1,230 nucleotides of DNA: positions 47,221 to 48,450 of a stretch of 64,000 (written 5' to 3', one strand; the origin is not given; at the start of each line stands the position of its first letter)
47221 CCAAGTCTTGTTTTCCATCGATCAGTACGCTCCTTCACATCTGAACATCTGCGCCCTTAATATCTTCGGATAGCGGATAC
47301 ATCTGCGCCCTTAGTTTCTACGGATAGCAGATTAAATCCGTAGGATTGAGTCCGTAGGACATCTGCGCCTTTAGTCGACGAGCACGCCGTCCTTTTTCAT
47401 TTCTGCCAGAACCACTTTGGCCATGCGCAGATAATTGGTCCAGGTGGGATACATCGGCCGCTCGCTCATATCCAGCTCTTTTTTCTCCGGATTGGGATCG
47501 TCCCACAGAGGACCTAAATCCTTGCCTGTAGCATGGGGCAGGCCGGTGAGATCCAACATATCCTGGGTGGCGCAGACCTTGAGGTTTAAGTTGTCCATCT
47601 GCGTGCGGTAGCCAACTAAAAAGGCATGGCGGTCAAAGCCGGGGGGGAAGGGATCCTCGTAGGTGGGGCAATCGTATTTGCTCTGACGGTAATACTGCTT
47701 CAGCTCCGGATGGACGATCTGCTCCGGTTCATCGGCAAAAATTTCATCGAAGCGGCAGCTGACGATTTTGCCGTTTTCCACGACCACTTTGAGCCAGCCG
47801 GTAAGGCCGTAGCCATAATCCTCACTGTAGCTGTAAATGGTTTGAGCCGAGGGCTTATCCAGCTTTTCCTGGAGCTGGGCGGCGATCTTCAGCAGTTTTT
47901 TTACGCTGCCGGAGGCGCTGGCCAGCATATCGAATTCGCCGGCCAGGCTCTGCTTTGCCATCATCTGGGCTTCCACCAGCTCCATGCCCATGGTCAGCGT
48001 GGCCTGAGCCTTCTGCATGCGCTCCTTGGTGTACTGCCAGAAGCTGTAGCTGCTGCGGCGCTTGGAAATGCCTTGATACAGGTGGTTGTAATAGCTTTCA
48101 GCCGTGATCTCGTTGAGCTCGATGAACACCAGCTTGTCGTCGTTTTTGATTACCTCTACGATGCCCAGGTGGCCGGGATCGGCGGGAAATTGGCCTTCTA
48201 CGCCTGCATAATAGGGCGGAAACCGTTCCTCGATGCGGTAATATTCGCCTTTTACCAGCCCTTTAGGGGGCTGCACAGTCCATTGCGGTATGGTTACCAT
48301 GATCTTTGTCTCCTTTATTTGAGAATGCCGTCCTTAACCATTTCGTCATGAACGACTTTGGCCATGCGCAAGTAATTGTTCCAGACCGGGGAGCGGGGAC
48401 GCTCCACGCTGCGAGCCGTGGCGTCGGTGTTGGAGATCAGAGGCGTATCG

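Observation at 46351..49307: Triplicated protein family with a Ser-type flavinylation motif and a two-module architecture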

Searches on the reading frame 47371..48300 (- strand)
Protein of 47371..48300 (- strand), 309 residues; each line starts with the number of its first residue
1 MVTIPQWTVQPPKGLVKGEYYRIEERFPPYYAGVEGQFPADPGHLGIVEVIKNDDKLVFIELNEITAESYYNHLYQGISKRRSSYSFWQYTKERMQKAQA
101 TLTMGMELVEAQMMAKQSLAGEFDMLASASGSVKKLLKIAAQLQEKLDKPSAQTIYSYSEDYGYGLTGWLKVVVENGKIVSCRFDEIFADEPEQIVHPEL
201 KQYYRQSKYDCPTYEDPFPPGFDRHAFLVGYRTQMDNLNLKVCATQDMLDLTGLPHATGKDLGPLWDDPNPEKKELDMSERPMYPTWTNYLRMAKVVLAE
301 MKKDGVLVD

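Call 3: search_protein_families(library=pfam, proteins=[window:47371-48300:-], max_evalue=1)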
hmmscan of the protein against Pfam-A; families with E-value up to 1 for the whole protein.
window:47371-48300:- (309 aa): 0 families

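Call 4: search_protein_families(library=ncbifam, proteins=[window:47371-48300:-], max_evalue=1)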
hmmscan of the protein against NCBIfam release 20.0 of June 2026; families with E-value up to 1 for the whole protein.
window:47371-48300:- (309 aa): 0 families

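Call 6: find_homologous_proteins(query=window:47374-48300:-)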
Query window:47374-48300:- (309 aa): 137 proteins with E <= 0.001 among 888 candidates; the best 120 are listed.
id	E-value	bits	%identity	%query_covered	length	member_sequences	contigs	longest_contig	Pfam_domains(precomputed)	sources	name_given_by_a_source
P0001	2.6e-210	715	100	100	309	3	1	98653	-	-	-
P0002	4.3e-200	682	94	100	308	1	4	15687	-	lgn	-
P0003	2.3e-199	679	94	100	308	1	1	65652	-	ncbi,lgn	-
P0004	6.0e-190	648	89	99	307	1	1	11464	-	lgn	-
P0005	6.7e-189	645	89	99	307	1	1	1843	-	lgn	-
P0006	9.6e-176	602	84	99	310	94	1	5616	-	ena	-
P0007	3.0e-175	600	84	98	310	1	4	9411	-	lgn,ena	-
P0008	7.5e-174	596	81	99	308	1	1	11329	-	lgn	-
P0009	1.4e-173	595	82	99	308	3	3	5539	-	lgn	-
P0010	2.3e-173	594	81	100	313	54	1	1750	-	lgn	-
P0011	6.0e-172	589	82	98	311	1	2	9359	-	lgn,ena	-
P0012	1.4e-169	581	81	98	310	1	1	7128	-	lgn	-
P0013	6.5e-164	563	79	97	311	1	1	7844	-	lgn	-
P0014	3.1e-163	561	78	98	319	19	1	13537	-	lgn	-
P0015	4.6e-163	560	76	99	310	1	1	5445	-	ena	-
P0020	2.8e-156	538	73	98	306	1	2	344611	-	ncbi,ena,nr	ncbi:MAG: hypothetical protein VB029_07075 [Anaerolineaceae bacterium]|nr:hypothetical protein [Anae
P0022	2.2e-153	528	73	98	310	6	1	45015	-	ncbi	-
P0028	2.6e-145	502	68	97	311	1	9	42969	-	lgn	-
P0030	1.9e-143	496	67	98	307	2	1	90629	-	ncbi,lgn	-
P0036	6.9e-138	477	66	98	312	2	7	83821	-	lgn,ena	-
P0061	2.1e-81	292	47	94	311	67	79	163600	-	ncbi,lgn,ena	-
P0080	2.3e-60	223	44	98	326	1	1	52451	-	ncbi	ncbi:MAG: hypothetical protein ACRCTE_05635 [Cellulosilyticaceae bacterium]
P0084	1.4e-59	220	43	98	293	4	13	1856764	-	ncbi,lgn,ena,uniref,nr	ncbi:hypothetical protein [Fusobacterium ulcerans]|uniref:FMN-binding domain-containing protein n=1 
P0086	4.6e-59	219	43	99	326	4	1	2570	-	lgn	-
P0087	8.5e-59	218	45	98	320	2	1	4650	-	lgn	-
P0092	2.4e-57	213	44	97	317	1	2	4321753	-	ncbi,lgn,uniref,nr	ncbi:hypothetical protein Desde_0349 [Desulfitobacterium dehalogenans ATCC 51507]|uniref:FMN-binding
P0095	5.8e-57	212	42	97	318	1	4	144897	-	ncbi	-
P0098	1.4e-56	210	44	84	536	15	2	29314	-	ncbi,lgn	-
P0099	1.7e-56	210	43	97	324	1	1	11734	-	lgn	-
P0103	2.0e-55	207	42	97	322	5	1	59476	-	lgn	-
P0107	6.1e-55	205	42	97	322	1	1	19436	-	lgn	-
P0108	6.2e-55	205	43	98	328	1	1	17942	-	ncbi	ncbi:hypothetical protein [Paenibacillus sp. CMAA1364]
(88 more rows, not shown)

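Call 17: search_solved_structures(query=A2, max_evalue=10, show_alignments=3)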
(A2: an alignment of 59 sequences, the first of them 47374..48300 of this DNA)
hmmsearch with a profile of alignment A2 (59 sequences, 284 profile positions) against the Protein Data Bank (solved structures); distinct sequences matched with E-value up to 10: 6.
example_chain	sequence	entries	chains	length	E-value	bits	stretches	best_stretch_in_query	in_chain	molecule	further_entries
3o6u_A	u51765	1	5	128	0.0072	18.9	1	42-155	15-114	uncharacterized protein CPE2226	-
6bfi_A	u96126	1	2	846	0.015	17.8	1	121-178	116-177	VIN1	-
2kzx_A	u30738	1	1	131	0.024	17.1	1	157-278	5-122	Uncharacterized protein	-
8b9z_W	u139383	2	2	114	0.58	12.6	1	203-252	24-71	NADH dehydrogenase [ubiquinone] 1 alpha subcomplex subunit 6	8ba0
8esw_A6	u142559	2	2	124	0.7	12.3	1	203-252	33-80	NADH dehydrogenase [ubiquinone] 1 alpha subcomplex subunit 6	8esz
5le3_A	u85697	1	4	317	3.8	9.9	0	40-58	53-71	DD_D12_09_D12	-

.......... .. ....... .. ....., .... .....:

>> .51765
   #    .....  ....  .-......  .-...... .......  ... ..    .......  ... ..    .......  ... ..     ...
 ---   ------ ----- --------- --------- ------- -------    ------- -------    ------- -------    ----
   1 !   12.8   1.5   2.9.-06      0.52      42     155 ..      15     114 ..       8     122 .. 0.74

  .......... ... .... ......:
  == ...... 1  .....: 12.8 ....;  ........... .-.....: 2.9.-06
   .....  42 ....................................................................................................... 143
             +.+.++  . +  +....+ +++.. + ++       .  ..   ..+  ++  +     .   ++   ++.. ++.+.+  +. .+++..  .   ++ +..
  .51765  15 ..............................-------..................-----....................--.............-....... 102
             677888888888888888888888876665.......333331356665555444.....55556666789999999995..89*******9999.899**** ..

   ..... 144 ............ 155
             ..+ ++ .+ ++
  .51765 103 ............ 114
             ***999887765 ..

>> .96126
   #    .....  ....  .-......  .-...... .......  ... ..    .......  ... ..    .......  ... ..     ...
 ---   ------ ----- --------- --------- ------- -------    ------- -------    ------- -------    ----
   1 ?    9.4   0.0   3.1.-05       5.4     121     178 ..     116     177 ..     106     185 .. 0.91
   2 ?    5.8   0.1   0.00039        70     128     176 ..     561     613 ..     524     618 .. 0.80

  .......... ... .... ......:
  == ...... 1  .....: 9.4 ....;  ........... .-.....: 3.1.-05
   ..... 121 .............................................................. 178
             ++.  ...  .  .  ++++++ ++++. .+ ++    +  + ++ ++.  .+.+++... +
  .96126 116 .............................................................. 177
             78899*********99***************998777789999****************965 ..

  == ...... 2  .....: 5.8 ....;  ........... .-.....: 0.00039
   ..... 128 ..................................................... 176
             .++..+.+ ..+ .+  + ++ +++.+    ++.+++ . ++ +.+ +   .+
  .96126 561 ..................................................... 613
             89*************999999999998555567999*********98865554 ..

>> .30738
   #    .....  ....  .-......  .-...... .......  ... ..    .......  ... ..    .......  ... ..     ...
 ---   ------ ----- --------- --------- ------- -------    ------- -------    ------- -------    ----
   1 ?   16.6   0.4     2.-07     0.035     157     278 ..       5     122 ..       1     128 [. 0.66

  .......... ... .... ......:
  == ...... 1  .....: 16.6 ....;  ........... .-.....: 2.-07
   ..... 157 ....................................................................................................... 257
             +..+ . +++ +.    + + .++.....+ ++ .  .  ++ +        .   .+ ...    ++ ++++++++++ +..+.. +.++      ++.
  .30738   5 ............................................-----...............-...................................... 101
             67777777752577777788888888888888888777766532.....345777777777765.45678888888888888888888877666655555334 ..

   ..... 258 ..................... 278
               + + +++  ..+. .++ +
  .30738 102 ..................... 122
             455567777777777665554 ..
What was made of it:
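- On FMN_bind domain superfamily (Pfam PF04205; ApbE substrates): The family profile against PDB gives 3O6U at E 0.0072 (module 1, motifs aligned) and 2KZX at 0.024 (module 2) (call 17).
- Closest known: FMN_bind. Same: The profile alignment puts D-x-x-x-G-A-S of module 1 on DVITGAT of 3O6U (call 17).
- Module 1 aligns to 3O6U with the motifs in register, and module 2 to 2KZX (call 17). The motif aligns in register with the 3O6U motif (call 17).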

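Call 18: search_protein_families(library=pfam, alignment_id=A2, max_evalue=1)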
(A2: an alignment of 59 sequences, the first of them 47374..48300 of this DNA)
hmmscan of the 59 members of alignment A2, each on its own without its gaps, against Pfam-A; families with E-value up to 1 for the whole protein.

A. member 1, window:47374-48300:- (309 aa): 0 families

B. families by the number of members that match (of 59 scanned): 21 families
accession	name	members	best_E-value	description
PF04205.19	FMN_bind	7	4.5e-05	FMN-binding domain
PF18364.6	Molybdopterin_N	5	0.038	Molybdopterin oxidoreductase N-terminal domain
PF05257.22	CHAP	4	0.066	CHAP domain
PF06355.19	Aegerolysin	3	0.003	Aegerolysin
PF20817.2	XopL_C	3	0.03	Type III effector Xcv3220, C-terminal domain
PF10743.14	Phage_Cox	1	0.026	Regulatory phage protein cox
PF12685.13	SpoIIIAH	1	0.027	SpoIIIAH-like protein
PF08044.16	DUF1707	1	0.032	DUF1707 SHOCT-like domain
PF17531.7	O_Spanin_T7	1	0.07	Spanin, outer lipoprotein subunit T7-like virus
PF24636.1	DUF7633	1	0.083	Domain of unknown function (DUF7633)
PF21664.2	TBPIP_C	1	0.086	TBP-interacting protein, C-terminal domain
PF13355.12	ARC6-like_IMS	1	0.092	ARC6-like, IMS domain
PF08990.16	Docking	1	0.1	Erythronolide synthase docking domain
PF02870.21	Methyltransf_1N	1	0.12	6-O-methylguanine DNA methyltransferase, ribonuclease-like domain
PF03776.19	MinE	1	0.13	Septum formation topological specificity factor MinE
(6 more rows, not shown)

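Call 20: find_encoding_contigs(protein=P0098, flank=10000, max_places=3)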
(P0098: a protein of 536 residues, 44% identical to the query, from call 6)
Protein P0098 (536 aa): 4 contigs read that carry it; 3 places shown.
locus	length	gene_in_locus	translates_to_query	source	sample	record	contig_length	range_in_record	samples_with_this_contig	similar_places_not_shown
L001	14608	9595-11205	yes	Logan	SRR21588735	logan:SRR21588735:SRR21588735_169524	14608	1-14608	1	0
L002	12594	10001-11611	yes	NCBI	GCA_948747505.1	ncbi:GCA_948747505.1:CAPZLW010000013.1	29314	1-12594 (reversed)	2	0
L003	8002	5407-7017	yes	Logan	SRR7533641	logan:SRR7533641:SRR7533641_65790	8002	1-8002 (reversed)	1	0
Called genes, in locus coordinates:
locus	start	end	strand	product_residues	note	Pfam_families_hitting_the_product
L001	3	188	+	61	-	?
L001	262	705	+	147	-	PF09424:YqeY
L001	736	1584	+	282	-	PF02588:YitT_membrane, PF10035:DUF2179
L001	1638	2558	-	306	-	PF02424:ApbE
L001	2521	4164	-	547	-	PF00072:Response_reg, PF00165:HTH_AraC (weak), PF12833:HTH_18, PF00165:HTH_AraC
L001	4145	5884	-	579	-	PF06580:His_kinase, PF02518:HATPase_c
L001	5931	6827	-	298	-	PF00528:BPD_transp_1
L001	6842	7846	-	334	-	PF00528:BPD_transp_1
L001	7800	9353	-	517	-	PF01547:SBP_bac_1, PF12010:DUF3502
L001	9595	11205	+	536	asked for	-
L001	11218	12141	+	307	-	PF01180:DHO_dh, PF03060:NMO, PF00977:His_biosynth (weak)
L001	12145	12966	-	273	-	PF10127:RlaP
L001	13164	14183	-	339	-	PF10127:RlaP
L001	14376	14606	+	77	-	?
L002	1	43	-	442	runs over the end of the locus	PF00266:Aminotran_5, PF01212:Beta_elim_lyase, PF01041:DegT_DnrJ_EryC1 (weak)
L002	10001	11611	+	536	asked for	-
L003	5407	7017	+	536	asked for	-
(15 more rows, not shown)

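Call 21: find_encoding_contigs(protein=P0092, flank=10000, max_places=2)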
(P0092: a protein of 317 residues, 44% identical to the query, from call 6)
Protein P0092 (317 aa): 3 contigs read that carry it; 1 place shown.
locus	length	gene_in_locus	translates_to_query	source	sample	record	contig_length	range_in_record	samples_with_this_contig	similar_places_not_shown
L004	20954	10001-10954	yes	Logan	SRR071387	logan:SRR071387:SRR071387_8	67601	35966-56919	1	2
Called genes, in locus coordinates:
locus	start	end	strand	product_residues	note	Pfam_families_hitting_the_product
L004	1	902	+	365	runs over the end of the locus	PF01497:Peripla_BP_2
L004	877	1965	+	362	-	PF01032:FecCD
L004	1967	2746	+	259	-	PF00005:ABC_tran, PF01078:Mg_chelatase (weak), PF02463:SMC_N (weak), PF13304:AAA_21 (faint)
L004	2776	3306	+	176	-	PF02663:FmdE, PF01258:zf-dskA_traR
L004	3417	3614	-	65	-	PF14070:YjfB_motility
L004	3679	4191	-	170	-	PF13353:Fer4_12, PF04055:Radical_SAM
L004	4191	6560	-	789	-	PF03477:ATP-cone, PF13597:NRDD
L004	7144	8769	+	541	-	PF00512:HisKA, PF02518:HATPase_c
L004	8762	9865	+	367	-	PF00072:Response_reg, PF00165:HTH_AraC (faint), PF12833:HTH_18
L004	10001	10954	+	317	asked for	-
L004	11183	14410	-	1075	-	PF25596:CPSase_L_D1, PF02222:ATP-grasp, PF02786:CPSase_L_D2, PF07478:Dala_Dala_lig_C, PF02787:CPSase_L_D3, PF25596:CPSase_L_D1, PF02222:ATP-grasp, PF02786:CPSase_L_D2, +7 more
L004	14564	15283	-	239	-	PF01925:TauE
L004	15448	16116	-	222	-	PF06130:PTAC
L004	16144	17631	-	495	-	PF00171:Aldedh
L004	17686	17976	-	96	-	PF00936:BMC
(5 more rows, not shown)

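Call 22: find_encoding_contigs(protein=P0084, flank=10000, max_places=2)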
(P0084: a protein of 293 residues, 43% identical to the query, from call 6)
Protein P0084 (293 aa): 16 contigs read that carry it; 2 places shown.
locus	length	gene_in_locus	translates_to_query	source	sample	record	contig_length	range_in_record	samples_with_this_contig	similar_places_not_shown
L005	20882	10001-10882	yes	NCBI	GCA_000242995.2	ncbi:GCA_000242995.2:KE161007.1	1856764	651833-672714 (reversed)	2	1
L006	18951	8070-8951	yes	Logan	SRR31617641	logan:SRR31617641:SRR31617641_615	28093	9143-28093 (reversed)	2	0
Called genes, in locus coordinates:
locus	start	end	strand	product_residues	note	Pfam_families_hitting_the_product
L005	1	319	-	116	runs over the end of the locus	-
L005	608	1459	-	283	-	PF13637:Ank_4 (faint), PF13857:Ank_5 (faint), PF00023:Ank (faint), PF13606:Ank_3 (faint), PF12796:Ank_2 (weak)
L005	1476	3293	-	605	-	PF00009:GTP_EFTU, PF01926:MMR_HSR1 (weak), PF22042:EF-G_D2, PF03144:GTP_EFTU_D2, PF00679:EFG_C, PF21018:BipA_C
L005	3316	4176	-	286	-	PF01509:TruB_N, PF16198:TruB_C_2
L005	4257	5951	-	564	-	PF13200:DUF4015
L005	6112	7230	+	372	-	PF00155:Aminotran_1_2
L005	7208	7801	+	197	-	PF04301:BioG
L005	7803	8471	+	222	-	PF13489:Methyltransf_23 (weak), PF13847:Methyltransf_31 (faint), PF08241:Methyltransf_11 (weak), PF13649:Methyltransf_25 (faint)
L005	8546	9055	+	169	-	PF00583:Acetyltransf_1, PF13302:Acetyltransf_3 (weak)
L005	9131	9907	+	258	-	PF00881:Nitroreductase, PF14512:TM1586_NiRdase (faint)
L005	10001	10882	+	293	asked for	-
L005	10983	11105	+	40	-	-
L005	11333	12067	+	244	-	PF00497:SBP_bac_3, PF10613:Lig_chan-Glu_bd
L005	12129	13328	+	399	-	PF00764:Arginosuc_synth, PF20979:Arginosuc_syn_C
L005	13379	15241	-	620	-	PF00990:GGDEF, PF00563:EAL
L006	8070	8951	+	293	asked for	-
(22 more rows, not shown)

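Call 23: find_encoding_contigs(protein=P0061, flank=10000, max_places=3)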
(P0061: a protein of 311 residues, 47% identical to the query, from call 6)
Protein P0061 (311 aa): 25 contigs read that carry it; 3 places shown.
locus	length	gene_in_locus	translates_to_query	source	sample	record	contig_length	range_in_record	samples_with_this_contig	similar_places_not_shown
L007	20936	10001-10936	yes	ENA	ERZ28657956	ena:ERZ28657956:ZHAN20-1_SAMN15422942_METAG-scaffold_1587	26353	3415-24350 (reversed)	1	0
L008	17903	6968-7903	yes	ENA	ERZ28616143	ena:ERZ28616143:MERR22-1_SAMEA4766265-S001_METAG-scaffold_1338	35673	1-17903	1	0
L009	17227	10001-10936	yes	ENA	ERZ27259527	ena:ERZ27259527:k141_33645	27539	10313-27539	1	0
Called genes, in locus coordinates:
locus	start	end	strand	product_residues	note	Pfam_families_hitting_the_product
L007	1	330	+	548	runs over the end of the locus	PF16927:HisKA_7TM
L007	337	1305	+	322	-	-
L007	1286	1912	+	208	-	PF00072:Response_reg, PF00196:GerE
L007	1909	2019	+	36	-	-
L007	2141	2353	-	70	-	PF12960:DUF3849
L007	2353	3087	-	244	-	-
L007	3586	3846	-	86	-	-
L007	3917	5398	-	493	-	PF12833:HTH_18, PF00165:HTH_AraC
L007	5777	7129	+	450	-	PF01547:SBP_bac_1, PF13416:SBP_bac_8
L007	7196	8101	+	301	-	PF00528:BPD_transp_1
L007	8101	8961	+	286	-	PF00528:BPD_transp_1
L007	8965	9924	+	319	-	PF02424:ApbE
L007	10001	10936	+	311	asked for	-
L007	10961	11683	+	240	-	PF10418:DHODB_Fe-S_bind (weak)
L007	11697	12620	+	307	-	PF01180:DHO_dh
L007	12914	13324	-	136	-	PF02195:ParB_N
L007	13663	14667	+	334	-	PF14659:Phage_int_SAM_3, PF00589:Phage_integrase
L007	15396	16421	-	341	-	PF00294:PfkB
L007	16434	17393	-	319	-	PF01081:Aldolase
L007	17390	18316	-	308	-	PF03069:FmdA_AmdA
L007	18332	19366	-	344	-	PF02615:Ldh_2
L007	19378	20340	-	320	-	PF02653:BPD_transp_2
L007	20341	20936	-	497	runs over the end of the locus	PF00005:ABC_tran, PF13304:AAA_21 (faint), PF00005:ABC_tran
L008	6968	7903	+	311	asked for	-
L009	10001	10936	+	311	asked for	-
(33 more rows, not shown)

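Call 24: predict_structure(alignment_id=A2)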
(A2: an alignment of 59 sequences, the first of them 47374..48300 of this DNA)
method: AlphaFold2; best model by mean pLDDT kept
length: 309 residues; sequences in the alignment: 59
mean_pLDDT: 93.1   pTM: 0.91
mean pLDDT of the five models: 93.1, 93.2, 92.9, 91.9, 90.9
residues with pLDDT >= 90: 255; 70-90: 36; 50-70: 17; < 50: 1
segments of 3 or more residues with pLDDT < 50: none
pLDDT, mean of each block of 10 residues (from residue 1): 84 98 96 95 97 98 97 96 96 93 96 98 89 95 96 98 97 98 99 95 97 86 74 97 98 92 79 70 90 98 92
secondary structure, 60 per line:
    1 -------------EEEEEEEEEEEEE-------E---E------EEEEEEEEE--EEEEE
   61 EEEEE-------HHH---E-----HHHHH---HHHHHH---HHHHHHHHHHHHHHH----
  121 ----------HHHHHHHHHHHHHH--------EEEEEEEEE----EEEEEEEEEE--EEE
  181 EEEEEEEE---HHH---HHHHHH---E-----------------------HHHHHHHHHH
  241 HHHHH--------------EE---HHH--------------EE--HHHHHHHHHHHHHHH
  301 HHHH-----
elements in order: E14-26 E45-53 E56-65 H85-89 H93-98 H102-116 H131-144 E153-161 E166-175 E178-188 H198-203 H231-245 H286-304
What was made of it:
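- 47371..48300 (-): P2 (309 aa): tandem FMN_bind-like protein without a signal peptide. Module 1 carries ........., with candidate acceptor Ser130; the motif deviates by having Ser in place of Gly. AF2 model has pLDDT 93.1 and pTM 0.91 (call 24).
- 47905..47931 (-): P2 motif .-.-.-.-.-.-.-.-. (Ser130 codon 47911-47913). In the AF2 model the motif sits directly before helix 131-144 (call 24).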

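Call 25: find_encoding_contigs(protein=P0020, flank=10000, max_places=1)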
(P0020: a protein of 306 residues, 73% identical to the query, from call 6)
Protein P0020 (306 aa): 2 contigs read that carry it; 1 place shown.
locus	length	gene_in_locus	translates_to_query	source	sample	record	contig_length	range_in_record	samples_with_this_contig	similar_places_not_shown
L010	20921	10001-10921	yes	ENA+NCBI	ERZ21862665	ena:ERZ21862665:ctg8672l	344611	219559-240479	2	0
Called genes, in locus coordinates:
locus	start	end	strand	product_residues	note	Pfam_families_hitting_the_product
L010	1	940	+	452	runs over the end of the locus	PF00202:Aminotran_3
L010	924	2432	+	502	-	PF00282:Pyridoxal_deC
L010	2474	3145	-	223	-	PF19700:DUF6198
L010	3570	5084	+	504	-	PF00496:SBP_bac_5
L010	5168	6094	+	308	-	PF19300:BPD_transp_1_N, PF00528:BPD_transp_1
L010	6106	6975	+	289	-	PF12911:OppC_N, PF00528:BPD_transp_1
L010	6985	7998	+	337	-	PF00005:ABC_tran, PF13304:AAA_21, PF08352:oligo_HPY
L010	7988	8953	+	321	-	PF00005:ABC_tran, PF08352:oligo_HPY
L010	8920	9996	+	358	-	-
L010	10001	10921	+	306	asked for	-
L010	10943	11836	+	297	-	-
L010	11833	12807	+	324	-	PF02424:ApbE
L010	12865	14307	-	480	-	PF05043:Mga (weak)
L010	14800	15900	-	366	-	-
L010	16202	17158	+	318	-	PF01661:Macro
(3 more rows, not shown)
